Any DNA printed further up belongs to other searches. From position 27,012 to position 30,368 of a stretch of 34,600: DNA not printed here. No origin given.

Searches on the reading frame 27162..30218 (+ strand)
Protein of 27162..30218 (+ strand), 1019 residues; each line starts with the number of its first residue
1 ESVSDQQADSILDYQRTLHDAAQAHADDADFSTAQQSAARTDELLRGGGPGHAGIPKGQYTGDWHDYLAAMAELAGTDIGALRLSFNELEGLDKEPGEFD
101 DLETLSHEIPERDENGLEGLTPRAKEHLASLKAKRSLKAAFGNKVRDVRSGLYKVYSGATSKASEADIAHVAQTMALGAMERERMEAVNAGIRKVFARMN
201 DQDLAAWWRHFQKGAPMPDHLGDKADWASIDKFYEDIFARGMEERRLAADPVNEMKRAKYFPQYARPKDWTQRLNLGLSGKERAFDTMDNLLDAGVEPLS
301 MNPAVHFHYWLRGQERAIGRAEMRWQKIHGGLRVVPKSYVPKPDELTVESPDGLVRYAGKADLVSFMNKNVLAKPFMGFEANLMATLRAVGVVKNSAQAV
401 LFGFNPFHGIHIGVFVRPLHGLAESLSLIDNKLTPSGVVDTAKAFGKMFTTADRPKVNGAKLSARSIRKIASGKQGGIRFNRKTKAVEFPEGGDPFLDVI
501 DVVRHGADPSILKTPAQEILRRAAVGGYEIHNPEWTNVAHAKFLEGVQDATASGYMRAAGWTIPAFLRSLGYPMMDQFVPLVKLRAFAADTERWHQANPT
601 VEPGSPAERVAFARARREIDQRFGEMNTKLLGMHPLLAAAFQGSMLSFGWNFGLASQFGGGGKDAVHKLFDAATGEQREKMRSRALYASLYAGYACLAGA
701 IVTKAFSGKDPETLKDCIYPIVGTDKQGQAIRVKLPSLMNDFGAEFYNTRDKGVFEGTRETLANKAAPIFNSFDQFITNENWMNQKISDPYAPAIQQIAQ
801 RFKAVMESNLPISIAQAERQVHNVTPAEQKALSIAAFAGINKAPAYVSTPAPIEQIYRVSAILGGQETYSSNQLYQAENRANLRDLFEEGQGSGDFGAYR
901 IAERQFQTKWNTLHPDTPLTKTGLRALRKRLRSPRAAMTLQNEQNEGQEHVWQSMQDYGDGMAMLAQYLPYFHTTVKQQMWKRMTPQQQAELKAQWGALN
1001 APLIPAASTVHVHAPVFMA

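Call 50: find_related_loci(query=A2, collection=viral_contigs, flank=10000)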
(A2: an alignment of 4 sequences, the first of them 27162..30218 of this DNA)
Query A2 (1019 aa) in viral_contigs; peptide patterns used: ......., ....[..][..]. (x = any residue, [..] = any of these).
20 stretches matched a pattern; 1 encode a relative of the query (tblastn E <= 1e-3); 1 distinct loci.
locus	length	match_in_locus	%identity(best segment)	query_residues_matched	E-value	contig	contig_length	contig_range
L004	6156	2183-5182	95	1-1000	0e+0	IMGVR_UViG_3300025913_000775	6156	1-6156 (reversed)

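Call 51: find_related_loci(query=A2, collection=genome_contigs, flank=10000)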
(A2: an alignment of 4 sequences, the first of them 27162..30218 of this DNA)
Query A2 (1019 aa) in genome_contigs; peptide patterns used: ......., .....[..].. (x = any residue, [..] = any of these).
61 stretches matched a pattern; 1 encode a relative of the query (tblastn E <= 1e-3); 1 distinct loci.
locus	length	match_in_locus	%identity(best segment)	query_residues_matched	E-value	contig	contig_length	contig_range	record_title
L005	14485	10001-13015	59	1-1008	0e+0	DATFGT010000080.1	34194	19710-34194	MAG TPA_asm: Rhodanobacteraceae bacterium isolate SMAG_U8670 k141_65471, whole genome shotgun sequence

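Call 65: search_protein_representatives(alignment_id=A2)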
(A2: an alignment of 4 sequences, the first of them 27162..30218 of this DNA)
Query: 4 sequences, 1012 profile positions. Proteins with E-value up to 0.001 (for the whole library): 2364; up to 1e-10: 1385; up to 1e-30: 85. The best 150 are listed.
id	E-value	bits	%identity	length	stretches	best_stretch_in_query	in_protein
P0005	0.0e+00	2035.5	-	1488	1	1-1012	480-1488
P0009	3.7e-141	488.7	-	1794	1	98-979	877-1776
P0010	2.6e-64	234.3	-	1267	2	527-904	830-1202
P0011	5.0e-62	226.7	-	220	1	753-887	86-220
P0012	2.1e-61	224.6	-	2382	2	519-893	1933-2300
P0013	3.8e-60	220.5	-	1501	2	532-893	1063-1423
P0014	3.8e-57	210.5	-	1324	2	514-981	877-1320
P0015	3.9e-56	207.2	-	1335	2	561-892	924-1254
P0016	9.8e-55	202.6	-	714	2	536-907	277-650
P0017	2.7e-54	201.1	-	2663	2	524-898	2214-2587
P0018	1.2e-53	199.0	-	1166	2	526-955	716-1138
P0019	1.9e-45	171.9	-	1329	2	512-879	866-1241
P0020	7.4e-40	153.3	-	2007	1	554-900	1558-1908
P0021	9.3e-40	153.0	-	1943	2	503-849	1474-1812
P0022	1.7e-39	152.2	-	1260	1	541-957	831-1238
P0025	2.7e-39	151.4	-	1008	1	504-857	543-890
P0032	2.1e-37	145.2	-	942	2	509-894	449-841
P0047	1.6e-34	135.7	-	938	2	513-868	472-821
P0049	3.1e-34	134.7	-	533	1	540-894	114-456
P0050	5.0e-34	134.0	-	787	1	493-892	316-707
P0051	8.4e-34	133.3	-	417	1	560-892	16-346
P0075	7.9e-32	126.7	-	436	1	555-819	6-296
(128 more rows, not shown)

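Call 67: list_cluster_members(proteins=[P0009, P0010, P0012, P0013, P0014, P0016, P0017, P0018, P0025, P0047])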
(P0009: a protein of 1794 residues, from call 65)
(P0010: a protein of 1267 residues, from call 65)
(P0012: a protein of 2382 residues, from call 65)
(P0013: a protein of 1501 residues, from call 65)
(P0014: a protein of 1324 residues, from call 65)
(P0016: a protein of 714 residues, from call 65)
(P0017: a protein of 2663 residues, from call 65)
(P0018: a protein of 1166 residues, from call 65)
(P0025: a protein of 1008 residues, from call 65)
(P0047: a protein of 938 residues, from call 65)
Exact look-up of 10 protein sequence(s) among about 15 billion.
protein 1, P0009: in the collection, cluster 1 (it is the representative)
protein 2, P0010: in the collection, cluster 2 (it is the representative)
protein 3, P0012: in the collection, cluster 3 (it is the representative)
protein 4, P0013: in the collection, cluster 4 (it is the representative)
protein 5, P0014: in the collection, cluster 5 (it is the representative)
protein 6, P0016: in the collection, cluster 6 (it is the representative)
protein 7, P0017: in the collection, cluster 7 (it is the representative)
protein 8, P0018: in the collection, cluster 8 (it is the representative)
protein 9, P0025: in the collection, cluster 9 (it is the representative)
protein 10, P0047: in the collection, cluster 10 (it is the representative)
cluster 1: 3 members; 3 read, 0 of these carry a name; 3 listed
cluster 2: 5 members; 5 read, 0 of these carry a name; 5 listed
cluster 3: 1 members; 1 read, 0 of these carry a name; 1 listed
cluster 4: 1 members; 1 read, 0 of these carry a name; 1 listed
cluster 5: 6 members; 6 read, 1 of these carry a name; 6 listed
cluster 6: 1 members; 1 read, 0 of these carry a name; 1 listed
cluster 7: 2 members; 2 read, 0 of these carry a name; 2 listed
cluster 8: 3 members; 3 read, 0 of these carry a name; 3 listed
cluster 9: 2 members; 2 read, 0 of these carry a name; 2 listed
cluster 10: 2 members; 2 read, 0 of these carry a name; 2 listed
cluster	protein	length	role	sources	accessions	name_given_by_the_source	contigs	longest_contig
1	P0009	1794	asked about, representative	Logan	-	-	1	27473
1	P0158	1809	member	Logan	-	-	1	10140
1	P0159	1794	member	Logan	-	-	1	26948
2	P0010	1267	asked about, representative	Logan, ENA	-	-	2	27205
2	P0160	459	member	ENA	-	-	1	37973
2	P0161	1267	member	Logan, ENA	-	-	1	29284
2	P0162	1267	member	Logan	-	-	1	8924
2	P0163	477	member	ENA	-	-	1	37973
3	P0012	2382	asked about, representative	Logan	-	-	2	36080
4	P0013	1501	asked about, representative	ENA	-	-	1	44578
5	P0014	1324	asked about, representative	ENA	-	-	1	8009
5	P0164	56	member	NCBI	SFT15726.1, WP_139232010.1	IS200/IS605 family transposase, partial [Lysinibacillus sp. SG55]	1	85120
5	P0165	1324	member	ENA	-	-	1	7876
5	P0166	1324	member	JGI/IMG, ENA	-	-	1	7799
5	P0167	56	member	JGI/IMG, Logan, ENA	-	-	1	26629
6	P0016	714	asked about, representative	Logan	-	-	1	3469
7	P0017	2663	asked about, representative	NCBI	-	-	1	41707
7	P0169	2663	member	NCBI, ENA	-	-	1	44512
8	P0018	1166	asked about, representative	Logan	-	-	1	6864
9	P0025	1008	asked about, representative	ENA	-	-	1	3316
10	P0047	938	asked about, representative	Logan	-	-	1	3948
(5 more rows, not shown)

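Call 68: search_protein_families(library=pfam, proteins=[P0009, P0010, P0012, P0013, P0017], max_evalue=0.001)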
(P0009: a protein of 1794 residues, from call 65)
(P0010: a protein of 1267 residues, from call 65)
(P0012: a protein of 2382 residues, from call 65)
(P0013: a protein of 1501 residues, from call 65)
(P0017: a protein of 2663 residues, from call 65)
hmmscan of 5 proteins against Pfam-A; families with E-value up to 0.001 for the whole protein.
P0009 (1794 aa): 0 families

P0010 (1267 aa): 1 family
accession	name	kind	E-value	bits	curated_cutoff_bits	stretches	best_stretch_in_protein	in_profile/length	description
PF00990.26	GGDEF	-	5.6e-07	29.9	23.8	1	267-402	3-157/161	Diguanylate cyclase, GGDEF domain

P0012 (2382 aa): 2 families
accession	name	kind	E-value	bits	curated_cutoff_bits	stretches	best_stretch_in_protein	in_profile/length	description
PF04002.20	RadC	-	2e-13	50.7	22.1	1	1041-1148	3-110/121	RadC-like JAB domain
PF00990.26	GGDEF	-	3.8e-07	30.4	23.8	1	458-596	27-158/161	Diguanylate cyclase, GGDEF domain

P0013 (1501 aa): 1 family
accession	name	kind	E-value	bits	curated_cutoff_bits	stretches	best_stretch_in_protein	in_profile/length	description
PF00990.26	GGDEF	-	2.5e-05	24.6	23.8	1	316-428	35-155/161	Diguanylate cyclase, GGDEF domain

P0017 (2663 aa): 2 families
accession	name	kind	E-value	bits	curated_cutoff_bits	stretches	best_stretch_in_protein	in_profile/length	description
PF18853.6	LPD37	-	4.5e-68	229.8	27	1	1475-1786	2-240/243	Large polyvalent protein associated domain 37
PF18814.6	PBECR5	-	1.1e-20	74.9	25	1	865-1014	10-148/239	phage-Barnase-EndoU-ColicinE5/D-RelE like nuclease5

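Call 69: search_protein_families(library=phrogs, proteins=[P0016, P0025, P0047, P0049, P0051, P0075, P0010, P0018, P0032, P0050], max_evalue=0.00001)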
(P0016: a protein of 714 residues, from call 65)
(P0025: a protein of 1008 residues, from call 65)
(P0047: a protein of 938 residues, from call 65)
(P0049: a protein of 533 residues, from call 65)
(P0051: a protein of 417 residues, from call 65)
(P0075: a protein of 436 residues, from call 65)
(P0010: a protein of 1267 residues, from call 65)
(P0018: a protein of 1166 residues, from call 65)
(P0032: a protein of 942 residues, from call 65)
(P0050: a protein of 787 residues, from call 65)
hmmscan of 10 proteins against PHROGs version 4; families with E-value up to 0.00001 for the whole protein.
P0016 (714 aa): 0 families

P0025 (1008 aa): 0 families

P0047 (938 aa): 0 families

P0049 (533 aa): 0 families

P0051 (417 aa): 0 families

P0075 (436 aa): 0 families

P0010 (1267 aa): 2 families
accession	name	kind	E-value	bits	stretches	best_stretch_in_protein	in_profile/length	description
phrog_5594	-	unknown function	2.4e-15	57.5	1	248-416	342-522/528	-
phrog_14602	-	unknown function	3.3e-07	30.6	1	255-402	168-329/336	-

P0018 (1166 aa): 0 families

P0032 (942 aa): 0 families

P0050 (787 aa): 0 families

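Call 79: find_encoding_contigs(protein=P0017, flank=10000, max_places=2)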
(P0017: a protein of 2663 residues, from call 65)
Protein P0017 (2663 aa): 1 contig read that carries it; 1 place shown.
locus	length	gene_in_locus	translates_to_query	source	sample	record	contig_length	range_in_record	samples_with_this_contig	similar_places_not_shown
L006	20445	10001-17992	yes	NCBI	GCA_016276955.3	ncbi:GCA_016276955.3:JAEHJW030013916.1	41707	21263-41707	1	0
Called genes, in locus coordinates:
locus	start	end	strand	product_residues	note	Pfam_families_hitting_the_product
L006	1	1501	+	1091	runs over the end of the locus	-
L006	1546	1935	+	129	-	-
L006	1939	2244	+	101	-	-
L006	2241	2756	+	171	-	PF05838:Glyco_hydro_108, PF09374:PG_binding_3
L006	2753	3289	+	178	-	-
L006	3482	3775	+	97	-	-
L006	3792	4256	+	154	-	-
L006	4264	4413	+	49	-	-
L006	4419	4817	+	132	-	-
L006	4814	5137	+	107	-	-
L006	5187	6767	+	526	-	-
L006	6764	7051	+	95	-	-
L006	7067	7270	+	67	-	PF11753:DUF3310 (weak)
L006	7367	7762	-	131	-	-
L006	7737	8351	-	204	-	-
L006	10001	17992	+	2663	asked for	PF18814:PBECR5, PF18853:LPD37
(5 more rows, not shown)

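Call 96: search_protein_families(library=pfam, alignment_id=A7, max_evalue=0.0001)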
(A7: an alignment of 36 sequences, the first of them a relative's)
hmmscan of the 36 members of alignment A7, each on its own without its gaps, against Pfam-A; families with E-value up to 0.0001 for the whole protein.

A. member 1, P0010 (1267 aa): 1 family
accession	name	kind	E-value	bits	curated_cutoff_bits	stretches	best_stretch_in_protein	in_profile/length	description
PF00990.26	GGDEF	-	5.6e-07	29.9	23.8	1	267-402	3-157/161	Diguanylate cyclase, GGDEF domain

B. families by the number of members that match (of 36 scanned): 5 families
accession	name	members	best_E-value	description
PF00990.26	GGDEF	3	2.3e-08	Diguanylate cyclase, GGDEF domain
PF18760.7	ART-PolyVal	2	1.1e-30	ADP-Ribosyltransferase in polyvalent proteins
PF23780.1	S-AdoMet_lyase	1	3.1e-09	S-Adenosylmethionine lyase family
PF23802.1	DUF7178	1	7.6e-09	Family of unknown function (DUF7178)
PF10376.14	Mei5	1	7.2e-05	Double-strand recombination repair protein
